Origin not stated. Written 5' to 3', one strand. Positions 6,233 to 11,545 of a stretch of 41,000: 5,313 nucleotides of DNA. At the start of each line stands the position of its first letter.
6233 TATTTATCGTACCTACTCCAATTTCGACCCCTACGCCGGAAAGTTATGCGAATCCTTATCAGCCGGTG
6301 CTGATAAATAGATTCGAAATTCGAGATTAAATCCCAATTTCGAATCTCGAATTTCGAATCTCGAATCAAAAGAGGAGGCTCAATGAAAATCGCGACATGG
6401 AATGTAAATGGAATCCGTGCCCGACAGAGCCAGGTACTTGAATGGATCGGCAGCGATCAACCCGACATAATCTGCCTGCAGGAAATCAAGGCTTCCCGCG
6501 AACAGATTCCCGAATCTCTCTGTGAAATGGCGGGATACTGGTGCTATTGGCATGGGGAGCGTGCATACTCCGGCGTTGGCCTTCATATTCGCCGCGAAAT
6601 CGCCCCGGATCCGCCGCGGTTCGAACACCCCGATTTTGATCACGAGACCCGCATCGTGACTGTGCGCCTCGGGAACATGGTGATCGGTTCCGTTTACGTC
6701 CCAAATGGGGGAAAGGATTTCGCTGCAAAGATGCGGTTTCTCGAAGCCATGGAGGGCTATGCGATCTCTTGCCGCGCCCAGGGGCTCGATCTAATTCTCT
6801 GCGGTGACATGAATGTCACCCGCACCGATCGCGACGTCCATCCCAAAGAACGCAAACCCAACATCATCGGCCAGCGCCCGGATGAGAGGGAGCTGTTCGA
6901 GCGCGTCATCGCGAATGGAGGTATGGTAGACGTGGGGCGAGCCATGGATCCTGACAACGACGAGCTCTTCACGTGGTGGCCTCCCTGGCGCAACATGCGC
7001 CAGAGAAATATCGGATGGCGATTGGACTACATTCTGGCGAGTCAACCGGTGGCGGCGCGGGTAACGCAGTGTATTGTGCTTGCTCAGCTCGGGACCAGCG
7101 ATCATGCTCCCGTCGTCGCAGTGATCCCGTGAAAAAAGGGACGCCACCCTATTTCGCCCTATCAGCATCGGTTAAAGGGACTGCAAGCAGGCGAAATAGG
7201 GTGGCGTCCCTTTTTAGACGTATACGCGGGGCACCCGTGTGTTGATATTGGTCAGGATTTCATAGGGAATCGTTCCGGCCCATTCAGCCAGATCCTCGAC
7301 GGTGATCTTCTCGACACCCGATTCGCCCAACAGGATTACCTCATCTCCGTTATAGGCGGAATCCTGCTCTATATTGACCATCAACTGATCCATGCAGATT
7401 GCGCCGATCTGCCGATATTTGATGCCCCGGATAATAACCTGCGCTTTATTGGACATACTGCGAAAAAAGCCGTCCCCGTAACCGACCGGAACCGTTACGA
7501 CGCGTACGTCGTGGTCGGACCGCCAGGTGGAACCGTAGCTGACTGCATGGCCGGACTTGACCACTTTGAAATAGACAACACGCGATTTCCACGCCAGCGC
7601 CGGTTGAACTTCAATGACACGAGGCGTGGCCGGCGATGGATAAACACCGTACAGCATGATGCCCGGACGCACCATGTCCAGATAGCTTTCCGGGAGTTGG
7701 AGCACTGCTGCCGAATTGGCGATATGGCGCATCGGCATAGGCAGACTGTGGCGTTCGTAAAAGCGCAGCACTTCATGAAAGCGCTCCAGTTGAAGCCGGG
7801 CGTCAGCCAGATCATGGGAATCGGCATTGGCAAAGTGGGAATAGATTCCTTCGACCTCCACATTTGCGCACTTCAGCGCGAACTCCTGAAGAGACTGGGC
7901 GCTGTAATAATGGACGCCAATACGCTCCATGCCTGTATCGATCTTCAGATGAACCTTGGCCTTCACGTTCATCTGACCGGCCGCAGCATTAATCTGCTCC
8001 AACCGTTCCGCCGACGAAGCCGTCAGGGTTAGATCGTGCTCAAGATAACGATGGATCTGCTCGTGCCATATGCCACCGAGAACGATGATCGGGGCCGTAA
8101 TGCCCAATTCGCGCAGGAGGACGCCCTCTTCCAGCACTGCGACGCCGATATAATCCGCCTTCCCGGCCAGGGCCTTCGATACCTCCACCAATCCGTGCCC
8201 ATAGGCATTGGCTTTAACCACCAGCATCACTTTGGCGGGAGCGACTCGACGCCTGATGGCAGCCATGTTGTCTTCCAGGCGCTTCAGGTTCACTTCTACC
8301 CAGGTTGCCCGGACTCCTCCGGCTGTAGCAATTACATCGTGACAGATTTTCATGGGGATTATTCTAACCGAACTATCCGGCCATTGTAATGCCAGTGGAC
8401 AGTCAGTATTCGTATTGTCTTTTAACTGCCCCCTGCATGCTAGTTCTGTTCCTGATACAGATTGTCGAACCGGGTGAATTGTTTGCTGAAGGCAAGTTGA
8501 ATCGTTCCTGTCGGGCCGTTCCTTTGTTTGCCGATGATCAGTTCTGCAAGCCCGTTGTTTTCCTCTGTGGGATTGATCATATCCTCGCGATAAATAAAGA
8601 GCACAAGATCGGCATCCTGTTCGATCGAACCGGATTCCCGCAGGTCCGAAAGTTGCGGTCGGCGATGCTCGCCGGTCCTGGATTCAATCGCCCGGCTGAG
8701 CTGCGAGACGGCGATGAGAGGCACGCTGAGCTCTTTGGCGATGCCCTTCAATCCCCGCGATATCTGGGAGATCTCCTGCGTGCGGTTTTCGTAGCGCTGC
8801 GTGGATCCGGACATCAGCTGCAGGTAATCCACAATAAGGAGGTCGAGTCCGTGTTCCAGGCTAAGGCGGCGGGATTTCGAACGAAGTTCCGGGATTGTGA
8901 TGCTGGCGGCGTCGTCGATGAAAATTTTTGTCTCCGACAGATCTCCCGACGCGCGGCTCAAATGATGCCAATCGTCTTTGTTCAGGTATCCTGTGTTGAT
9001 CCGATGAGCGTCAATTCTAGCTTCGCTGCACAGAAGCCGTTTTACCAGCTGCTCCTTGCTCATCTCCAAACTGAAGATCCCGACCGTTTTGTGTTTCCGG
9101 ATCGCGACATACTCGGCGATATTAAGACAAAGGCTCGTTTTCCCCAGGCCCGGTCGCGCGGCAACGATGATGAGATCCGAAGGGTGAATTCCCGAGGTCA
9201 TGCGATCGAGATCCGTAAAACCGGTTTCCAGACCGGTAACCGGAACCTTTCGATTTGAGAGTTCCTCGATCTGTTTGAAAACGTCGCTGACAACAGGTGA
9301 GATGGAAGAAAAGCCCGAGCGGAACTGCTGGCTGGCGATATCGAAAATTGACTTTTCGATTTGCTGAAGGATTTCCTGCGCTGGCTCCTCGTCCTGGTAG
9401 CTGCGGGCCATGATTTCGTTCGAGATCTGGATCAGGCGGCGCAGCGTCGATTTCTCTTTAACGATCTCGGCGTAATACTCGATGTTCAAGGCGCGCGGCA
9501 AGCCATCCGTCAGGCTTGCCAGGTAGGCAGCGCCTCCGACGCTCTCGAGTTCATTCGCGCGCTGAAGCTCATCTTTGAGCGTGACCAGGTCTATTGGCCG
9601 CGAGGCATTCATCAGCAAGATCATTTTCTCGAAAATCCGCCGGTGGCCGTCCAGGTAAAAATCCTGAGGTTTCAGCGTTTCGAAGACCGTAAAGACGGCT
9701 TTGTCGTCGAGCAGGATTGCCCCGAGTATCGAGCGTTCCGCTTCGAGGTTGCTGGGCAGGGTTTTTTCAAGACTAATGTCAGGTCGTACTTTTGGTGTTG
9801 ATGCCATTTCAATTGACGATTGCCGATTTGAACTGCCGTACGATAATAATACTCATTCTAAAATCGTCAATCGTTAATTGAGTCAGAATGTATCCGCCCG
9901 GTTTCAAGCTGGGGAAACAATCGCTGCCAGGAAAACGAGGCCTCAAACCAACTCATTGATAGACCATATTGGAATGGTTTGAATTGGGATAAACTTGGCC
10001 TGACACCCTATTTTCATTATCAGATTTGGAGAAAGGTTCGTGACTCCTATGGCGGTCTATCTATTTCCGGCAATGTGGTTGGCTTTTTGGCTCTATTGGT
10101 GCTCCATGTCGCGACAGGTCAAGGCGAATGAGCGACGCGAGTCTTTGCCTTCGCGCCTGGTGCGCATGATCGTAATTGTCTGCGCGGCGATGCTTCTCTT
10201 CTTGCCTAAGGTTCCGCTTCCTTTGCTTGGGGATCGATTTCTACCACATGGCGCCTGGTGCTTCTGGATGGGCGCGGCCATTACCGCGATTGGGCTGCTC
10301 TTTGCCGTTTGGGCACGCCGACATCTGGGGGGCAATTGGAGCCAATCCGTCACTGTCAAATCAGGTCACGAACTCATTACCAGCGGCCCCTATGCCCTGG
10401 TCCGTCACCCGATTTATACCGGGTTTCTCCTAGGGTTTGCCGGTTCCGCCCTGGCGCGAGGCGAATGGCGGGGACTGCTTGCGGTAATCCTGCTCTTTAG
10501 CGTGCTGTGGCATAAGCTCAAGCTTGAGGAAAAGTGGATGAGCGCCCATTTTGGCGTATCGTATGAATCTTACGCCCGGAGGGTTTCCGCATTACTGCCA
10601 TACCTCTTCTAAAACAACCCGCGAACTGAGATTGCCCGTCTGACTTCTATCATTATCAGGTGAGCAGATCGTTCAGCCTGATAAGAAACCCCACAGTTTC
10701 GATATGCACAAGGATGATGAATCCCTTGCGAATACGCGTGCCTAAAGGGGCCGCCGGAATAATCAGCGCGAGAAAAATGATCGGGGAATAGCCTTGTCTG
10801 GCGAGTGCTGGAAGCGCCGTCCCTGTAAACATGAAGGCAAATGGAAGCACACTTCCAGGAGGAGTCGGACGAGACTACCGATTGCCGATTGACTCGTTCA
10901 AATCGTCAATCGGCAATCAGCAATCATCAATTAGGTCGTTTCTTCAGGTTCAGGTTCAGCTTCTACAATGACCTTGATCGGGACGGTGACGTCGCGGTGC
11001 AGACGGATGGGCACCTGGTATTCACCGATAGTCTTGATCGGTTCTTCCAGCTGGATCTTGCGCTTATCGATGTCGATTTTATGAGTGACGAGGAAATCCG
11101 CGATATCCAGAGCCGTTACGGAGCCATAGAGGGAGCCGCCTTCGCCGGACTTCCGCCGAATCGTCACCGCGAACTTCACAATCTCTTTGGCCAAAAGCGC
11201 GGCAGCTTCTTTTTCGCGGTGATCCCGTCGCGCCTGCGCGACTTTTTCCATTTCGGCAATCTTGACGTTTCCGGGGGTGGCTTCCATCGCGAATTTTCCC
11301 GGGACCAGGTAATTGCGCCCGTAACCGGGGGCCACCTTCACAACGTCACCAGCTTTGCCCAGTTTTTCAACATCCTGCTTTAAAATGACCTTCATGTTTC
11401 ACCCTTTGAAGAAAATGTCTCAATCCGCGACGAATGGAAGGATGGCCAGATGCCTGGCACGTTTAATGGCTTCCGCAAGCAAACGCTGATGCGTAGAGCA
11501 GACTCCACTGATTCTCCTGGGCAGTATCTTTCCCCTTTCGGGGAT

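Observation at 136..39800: Almost every intergenic gap holds a long hairpin, most with arms that are tandem arrays of 6-9 nt units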

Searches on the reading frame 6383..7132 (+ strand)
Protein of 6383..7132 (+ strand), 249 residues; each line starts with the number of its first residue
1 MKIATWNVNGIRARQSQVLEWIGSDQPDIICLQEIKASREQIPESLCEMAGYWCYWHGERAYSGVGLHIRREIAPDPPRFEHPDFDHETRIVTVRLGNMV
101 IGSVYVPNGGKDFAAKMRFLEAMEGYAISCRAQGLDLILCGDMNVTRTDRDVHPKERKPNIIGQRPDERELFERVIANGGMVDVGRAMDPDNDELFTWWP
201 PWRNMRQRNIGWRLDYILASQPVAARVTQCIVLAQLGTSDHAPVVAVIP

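Call 13: search_protein_families(library=pfam, max_evalue=0.01, proteins=[window:6383-7132:+])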
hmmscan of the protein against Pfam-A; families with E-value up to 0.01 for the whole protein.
window:6383-7132:+ (249 aa): 2 families
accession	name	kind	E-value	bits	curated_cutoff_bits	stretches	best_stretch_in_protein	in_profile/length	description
PF03372.29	Exo_endo_phos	-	3e-31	109.3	24.5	1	4-241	1-225/225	Endonuclease/Exonuclease/phosphatase family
PF14529.12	Exo_endo_phos_2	-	0.0017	18.7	27.4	0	100-244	2-116/117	Endonuclease-reverse transcriptase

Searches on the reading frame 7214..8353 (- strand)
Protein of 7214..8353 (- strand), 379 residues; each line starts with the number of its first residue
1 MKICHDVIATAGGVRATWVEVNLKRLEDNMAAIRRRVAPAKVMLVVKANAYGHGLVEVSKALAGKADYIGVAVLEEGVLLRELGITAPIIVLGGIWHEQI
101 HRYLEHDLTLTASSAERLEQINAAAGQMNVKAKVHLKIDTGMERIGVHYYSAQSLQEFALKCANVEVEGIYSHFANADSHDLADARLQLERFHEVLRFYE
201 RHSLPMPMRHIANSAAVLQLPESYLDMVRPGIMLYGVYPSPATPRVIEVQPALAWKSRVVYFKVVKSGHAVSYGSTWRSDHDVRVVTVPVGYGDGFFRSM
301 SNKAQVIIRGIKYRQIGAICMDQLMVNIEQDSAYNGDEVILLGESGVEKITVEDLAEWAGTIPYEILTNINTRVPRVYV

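Call 8: search_protein_families(library=pfam, proteins=[window:7214-8353:-])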
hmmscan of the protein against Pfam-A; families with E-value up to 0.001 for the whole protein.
window:7214-8353:- (379 aa): 2 families
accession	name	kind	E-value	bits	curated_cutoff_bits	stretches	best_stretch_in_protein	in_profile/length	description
PF01168.26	Ala_racemase_N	-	4.1e-71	239.6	24.1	1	21-239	1-220/220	Alanine racemase, N-terminal domain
PF00842.27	Ala_racemase_C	-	1.3e-44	151.2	25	1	253-378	2-127/127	Alanine racemase, C-terminal domain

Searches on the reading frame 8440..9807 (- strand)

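Call 7: search_protein_families(library=pfam, proteins=[window:8440-9807:-])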
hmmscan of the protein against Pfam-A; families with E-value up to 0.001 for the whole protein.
window:8440-9807:- (455 aa): 3 families
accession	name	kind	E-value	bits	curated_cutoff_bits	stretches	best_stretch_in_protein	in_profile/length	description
PF03796.21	DnaB_C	-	1.6e-107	359.1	27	1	192-449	1-255/255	DnaB-like helicase C terminal domain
PF00772.26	DnaB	-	6.3e-34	116.5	23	1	17-118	2-103/103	DnaB-like helicase N terminal domain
PF13481.12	AAA_25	-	3.1e-11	43.7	27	1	188-370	10-190/195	AAA domain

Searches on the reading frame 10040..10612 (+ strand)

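Call 13: search_protein_families(library=pfam, max_evalue=0.01, proteins=[window:10040-10612:+])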
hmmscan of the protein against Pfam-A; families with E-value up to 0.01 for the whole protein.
window:10040-10612:+ (190 aa): 3 families
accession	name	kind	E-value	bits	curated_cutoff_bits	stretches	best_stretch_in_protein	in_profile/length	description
PF04191.18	PEMT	-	3.7e-16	59.9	25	1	73-172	1-103/105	Phospholipid methyltransferase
PF04140.19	ICMT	-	1.7e-12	48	24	1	83-167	6-93/95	Isoprenylcysteine carboxyl methyltransferase (ICMT) family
PF01222.22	ERG4_ERG24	-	0.00011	21.6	27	1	102-189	341-431/432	Ergosterol biosynthesis ERG4/ERG24 family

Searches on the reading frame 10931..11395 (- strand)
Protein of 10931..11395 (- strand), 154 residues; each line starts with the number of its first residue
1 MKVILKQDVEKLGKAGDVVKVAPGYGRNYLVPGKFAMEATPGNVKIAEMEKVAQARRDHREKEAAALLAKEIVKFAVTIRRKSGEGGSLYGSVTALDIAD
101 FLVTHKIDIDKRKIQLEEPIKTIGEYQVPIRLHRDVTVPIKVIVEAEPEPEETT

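Call 13: search_protein_families(library=pfam, max_evalue=0.01, proteins=[window:10931-11395:-])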
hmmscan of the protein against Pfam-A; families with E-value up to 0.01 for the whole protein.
window:10931-11395:- (154 aa): 2 families
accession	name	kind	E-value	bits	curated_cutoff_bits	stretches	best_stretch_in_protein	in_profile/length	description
PF03948.19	Ribosomal_L9_C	-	2.3e-27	95.7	23.2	1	64-145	2-85/86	Ribosomal protein L9, C-terminal domain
PF01281.25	Ribosomal_L9_N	-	4.6e-24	84.1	20.7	1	1-45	1-45/47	Ribosomal protein L9, N-terminal domain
